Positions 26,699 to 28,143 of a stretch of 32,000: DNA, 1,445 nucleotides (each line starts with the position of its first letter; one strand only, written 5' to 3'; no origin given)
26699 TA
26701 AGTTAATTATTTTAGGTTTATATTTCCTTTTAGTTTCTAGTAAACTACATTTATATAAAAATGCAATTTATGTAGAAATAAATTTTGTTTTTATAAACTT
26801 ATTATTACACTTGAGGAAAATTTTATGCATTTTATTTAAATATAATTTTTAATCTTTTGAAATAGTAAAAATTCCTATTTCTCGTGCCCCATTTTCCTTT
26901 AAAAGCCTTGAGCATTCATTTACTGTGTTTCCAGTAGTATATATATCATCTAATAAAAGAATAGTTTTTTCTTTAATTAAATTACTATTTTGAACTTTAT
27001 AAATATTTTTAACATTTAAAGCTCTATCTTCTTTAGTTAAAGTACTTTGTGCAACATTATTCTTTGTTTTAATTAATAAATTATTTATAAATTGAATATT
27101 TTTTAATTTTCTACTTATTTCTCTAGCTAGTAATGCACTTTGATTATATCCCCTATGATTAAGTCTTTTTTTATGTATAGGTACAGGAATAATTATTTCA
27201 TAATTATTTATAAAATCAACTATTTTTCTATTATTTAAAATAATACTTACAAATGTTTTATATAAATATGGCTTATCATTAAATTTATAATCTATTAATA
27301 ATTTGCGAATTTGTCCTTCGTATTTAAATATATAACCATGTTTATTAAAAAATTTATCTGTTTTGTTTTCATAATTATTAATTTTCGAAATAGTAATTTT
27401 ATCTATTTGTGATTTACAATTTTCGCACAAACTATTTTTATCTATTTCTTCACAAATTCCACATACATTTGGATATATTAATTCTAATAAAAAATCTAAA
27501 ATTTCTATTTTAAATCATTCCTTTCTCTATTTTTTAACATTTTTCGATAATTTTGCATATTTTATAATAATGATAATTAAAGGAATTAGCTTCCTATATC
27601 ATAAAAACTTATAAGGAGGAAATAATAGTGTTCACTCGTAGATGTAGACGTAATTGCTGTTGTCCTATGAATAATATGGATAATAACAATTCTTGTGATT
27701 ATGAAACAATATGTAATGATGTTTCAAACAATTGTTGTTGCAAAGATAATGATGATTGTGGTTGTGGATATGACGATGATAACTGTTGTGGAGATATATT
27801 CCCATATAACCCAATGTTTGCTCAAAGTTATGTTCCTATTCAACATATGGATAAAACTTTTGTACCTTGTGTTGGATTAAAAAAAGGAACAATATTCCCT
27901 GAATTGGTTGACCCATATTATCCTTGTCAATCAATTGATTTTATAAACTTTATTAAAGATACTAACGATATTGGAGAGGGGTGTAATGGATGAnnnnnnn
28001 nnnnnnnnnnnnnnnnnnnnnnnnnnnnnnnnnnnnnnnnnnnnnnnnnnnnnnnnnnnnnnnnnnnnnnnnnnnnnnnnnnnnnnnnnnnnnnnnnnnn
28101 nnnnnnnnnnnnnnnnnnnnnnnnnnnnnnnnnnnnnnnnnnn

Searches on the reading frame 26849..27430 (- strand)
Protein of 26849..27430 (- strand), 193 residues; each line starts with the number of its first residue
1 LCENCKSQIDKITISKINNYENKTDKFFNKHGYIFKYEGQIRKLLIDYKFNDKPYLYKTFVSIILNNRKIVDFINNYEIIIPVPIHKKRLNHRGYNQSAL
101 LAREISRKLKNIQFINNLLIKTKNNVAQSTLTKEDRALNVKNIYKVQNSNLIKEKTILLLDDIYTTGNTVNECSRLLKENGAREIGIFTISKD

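Call 44: search_protein_families(library=pfam, proteins=[window:26849-27430:-], max_evalue=0.00001)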
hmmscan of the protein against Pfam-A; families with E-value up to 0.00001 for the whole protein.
window:26849-27430:- (193 aa): 1 family
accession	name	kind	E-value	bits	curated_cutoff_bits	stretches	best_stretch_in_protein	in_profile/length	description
PF00156.33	Pribosyltran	-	3.9e-10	39.7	26.3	1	98-190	40-123/158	Phosphoribosyl transferase domain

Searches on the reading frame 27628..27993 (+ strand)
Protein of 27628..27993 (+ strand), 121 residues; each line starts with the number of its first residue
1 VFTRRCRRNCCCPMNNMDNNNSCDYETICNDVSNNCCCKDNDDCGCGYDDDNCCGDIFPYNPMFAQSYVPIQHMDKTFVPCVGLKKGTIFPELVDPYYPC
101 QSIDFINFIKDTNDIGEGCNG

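Call 44: search_protein_families(library=pfam, proteins=[window:27628-27993:+], max_evalue=0.00001)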
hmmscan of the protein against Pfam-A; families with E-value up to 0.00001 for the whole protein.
window:27628-27993:+ (121 aa): 1 family
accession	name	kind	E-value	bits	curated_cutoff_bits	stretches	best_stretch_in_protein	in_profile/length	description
PF11007.13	CotJA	-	2.3e-13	50.2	25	1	65-97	3-35/35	Spore coat associated protein JA (CotJA)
